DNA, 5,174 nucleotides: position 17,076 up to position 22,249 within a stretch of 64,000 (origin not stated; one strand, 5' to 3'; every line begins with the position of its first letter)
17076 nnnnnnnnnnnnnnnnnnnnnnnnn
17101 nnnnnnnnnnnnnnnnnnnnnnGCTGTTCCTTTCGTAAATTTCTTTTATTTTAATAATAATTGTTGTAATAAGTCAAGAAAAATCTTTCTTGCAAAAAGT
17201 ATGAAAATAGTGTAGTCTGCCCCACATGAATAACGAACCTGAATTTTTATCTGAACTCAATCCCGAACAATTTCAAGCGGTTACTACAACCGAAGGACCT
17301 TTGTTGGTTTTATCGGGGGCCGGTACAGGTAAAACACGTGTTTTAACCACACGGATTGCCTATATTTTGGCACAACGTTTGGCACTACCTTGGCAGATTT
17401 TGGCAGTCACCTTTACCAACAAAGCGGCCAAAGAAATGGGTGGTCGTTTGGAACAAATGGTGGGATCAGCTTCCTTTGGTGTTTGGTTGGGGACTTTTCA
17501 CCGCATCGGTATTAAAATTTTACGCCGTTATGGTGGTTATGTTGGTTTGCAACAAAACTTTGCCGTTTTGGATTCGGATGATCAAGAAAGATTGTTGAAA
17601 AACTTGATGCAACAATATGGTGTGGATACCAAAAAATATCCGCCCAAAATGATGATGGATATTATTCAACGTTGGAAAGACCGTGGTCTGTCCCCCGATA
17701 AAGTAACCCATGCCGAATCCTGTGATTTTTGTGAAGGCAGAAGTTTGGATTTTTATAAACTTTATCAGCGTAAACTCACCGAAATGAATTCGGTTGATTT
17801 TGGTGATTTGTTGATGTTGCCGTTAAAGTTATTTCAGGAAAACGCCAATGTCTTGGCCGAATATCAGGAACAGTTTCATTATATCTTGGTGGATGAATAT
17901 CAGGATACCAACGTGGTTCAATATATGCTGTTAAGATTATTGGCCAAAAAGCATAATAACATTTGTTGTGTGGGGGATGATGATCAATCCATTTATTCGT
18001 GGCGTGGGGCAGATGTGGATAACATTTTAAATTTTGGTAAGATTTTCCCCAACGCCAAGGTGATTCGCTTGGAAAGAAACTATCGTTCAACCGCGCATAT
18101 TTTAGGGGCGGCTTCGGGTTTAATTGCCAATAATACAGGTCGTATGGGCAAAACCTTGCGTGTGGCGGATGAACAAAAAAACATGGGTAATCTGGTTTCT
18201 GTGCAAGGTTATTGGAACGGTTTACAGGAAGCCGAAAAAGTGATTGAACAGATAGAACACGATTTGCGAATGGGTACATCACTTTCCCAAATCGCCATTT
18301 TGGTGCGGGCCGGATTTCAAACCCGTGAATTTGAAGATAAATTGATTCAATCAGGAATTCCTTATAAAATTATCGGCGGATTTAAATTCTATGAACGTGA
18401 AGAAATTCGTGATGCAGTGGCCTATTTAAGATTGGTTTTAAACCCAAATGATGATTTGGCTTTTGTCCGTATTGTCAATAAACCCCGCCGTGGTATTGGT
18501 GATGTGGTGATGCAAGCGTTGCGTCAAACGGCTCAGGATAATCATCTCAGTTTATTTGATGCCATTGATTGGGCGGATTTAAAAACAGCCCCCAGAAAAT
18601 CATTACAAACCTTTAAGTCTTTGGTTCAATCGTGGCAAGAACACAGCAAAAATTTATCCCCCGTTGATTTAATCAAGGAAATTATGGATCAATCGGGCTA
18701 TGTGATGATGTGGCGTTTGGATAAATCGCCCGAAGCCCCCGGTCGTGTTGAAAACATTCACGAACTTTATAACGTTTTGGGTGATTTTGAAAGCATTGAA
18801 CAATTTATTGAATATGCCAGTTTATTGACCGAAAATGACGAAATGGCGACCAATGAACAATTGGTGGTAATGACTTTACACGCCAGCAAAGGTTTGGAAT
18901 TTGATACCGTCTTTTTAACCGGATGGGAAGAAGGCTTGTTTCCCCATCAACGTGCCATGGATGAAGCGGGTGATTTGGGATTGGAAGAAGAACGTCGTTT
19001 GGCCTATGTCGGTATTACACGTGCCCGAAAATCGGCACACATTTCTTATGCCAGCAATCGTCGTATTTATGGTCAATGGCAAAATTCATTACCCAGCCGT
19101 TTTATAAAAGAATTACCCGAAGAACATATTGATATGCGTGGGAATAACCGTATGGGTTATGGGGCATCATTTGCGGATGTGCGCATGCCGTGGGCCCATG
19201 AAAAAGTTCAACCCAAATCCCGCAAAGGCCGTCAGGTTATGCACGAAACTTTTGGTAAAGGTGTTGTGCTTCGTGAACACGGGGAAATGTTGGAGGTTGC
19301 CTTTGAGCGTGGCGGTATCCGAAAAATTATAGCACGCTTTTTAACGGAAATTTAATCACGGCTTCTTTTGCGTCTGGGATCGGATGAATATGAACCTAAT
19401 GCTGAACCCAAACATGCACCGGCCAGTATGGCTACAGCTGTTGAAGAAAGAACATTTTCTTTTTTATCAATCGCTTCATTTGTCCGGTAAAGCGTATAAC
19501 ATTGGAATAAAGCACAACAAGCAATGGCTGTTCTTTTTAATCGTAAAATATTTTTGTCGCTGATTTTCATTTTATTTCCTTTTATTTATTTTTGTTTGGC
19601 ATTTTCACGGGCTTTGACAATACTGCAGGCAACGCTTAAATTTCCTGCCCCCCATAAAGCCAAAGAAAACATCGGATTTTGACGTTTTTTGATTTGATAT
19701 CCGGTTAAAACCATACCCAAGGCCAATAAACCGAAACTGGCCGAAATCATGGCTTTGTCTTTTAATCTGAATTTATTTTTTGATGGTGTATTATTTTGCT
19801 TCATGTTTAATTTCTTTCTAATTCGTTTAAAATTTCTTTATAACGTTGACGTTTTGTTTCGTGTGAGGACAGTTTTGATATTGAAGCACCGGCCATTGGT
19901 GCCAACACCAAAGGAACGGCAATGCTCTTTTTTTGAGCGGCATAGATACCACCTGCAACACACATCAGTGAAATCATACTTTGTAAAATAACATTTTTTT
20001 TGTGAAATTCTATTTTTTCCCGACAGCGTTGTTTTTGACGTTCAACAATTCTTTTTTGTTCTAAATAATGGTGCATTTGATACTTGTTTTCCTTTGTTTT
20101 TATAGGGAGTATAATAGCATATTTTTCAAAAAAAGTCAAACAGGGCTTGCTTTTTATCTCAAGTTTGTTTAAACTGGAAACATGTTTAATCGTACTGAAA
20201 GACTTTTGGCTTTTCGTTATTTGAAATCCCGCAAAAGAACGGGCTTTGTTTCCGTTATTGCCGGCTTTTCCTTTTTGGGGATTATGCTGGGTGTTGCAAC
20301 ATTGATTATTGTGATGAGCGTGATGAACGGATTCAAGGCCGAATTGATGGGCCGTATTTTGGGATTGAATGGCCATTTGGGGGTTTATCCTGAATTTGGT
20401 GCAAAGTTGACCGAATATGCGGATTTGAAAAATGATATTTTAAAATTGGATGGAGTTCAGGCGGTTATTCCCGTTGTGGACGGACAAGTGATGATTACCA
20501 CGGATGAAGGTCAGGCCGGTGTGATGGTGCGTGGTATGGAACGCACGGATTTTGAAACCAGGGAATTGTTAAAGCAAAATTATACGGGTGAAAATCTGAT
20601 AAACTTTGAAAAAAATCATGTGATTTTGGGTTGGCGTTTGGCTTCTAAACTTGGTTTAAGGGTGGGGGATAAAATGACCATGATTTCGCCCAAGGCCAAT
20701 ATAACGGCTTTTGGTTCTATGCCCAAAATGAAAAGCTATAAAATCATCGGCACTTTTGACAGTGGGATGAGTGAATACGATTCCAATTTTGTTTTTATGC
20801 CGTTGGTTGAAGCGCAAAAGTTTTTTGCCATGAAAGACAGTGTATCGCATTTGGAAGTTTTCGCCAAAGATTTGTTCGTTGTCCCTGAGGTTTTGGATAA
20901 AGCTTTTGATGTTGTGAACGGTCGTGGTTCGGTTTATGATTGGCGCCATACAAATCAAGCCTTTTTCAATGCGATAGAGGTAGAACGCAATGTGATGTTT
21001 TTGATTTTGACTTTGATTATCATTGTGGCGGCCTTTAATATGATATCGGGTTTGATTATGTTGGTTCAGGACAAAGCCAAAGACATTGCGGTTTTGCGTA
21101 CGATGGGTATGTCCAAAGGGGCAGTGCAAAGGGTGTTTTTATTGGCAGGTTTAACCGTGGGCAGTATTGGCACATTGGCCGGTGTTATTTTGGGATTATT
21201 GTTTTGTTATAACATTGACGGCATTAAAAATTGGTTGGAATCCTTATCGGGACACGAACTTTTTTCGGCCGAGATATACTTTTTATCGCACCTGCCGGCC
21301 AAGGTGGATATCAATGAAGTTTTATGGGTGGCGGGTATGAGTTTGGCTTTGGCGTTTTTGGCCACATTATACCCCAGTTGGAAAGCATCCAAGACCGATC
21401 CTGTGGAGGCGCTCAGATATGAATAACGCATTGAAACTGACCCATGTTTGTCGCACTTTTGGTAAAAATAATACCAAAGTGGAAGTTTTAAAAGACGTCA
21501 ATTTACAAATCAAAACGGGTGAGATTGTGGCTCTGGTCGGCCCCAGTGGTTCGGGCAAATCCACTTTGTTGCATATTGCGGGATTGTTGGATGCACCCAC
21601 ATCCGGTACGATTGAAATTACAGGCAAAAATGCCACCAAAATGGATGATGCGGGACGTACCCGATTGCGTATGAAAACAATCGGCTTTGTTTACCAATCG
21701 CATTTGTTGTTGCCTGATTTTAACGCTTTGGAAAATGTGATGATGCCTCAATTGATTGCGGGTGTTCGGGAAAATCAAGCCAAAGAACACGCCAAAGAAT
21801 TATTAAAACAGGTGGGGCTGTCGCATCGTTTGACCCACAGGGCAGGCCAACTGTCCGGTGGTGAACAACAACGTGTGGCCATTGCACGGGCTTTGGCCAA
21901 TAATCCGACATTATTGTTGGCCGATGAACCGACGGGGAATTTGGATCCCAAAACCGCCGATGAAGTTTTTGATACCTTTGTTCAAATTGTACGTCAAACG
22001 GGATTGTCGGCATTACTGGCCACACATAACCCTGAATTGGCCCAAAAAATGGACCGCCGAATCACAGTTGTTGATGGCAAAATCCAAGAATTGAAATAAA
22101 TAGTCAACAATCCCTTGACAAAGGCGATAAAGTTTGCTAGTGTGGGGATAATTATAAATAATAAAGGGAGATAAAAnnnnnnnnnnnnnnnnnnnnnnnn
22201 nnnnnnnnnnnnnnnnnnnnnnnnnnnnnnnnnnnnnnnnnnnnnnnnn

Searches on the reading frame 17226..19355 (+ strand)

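Call 50: search_protein_families(library=pfam, proteins=[window:17226-19355:+], max_evalue=0.01)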
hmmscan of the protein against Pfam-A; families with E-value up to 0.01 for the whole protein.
window:17226-19355:+ (709 aa): 7 families
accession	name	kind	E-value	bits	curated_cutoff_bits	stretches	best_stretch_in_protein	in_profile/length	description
PF00580.27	UvrD-helicase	-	2.8e-91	306.4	23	1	11-274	1-270/271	UvrD/REP helicase N-terminal domain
PF13361.12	UvrD_C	-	1.8e-68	232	25.6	1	280-610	1-349/350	UvrD-like helicase C-terminal domain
PF13245.12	AAA_19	-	3e-22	79.7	25.1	1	17-258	3-132/134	AAA domain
PF13538.12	UvrD_C_2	-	4.2e-08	33.4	27.4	1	546-606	2-51/52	UvrD-like helicase C-terminal domain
PF13604.12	AAA_30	-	6.7e-07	29.7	27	1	11-75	2-66/191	AAA domain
PF01443.25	Viral_helicase1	-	3.4e-06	27.5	21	0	521-606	154-226/228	Viral superfamily 1 RNA helicase core domain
PF21196.3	PcrA_UvrD_tudor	-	0.00022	21.4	23.9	1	668-705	2-43/48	PcrA/UvrD tudor domain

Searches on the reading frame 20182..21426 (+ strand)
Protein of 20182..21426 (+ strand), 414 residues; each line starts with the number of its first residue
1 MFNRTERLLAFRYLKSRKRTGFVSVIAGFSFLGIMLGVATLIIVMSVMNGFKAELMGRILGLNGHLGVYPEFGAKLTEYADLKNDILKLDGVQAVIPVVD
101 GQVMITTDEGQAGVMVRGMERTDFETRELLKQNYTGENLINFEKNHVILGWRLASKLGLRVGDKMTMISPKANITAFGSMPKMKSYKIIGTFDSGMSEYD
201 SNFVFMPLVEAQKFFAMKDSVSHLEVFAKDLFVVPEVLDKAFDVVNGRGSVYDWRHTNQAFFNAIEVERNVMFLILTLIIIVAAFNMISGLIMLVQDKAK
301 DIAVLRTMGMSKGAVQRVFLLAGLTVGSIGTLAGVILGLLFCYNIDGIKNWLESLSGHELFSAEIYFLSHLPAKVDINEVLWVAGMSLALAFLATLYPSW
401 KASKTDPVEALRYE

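Call 50: search_protein_families(library=pfam, proteins=[window:20182-21426:+], max_evalue=0.01)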
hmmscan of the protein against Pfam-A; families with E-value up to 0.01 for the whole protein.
window:20182-21426:+ (414 aa): 2 families
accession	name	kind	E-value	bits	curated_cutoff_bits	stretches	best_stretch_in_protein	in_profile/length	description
PF12704.14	MacB_PCD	-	2.9e-17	64.1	27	1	30-230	4-193/207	MacB-like periplasmic core domain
PF02687.27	FtsX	-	1.9e-14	54.2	25.5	1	274-407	2-120/120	FtsX-like permease C-terminal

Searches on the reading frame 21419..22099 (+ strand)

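Call 50: search_protein_families(library=pfam, proteins=[window:21419-22099:+], max_evalue=0.01)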
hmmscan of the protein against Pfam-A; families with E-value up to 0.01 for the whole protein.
window:21419-22099:+ (226 aa): 10 families
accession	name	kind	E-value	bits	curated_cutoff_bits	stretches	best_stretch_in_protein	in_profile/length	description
PF00005.33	ABC_tran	-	5.8e-36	124.6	25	1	24-172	1-136/137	ABC transporter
PF13304.12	AAA_21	-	6.3e-10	40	27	2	141-207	234-302/304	AAA domain, putative AbiEii toxin, Type IV TA system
PF02463.25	SMC_N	-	3.3e-05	23.8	40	0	119-218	117-212/220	RecF/RecN/SMC N terminal domain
PF20703.3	nSTAND1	-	3.5e-05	24.1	27.1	1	14-65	17-60/379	Novel STAND NTPase 1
PF13555.12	AAA_29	-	7.6e-05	22.8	27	1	28-51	16-39/61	P-loop containing region of AAA domain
PF03193.22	RsgA_GTPase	-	0.00086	19.6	30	1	17-52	90-124/174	RsgA GTPase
PF13191.12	AAA_16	-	0.0012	19.8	32.6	1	33-184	23-117/167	AAA ATPase domain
PF13401.12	AAA_22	-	0.0014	19.4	27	0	33-70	4-42/130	AAA domain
PF13558.12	SbcC_Walker_B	-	0.0036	17.9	27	0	131-188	19-89/90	SbcC/RAD50-like, Walker B motif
PF13481.12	AAA_25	-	0.0051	16.9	27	0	31-51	30-50/195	AAA domain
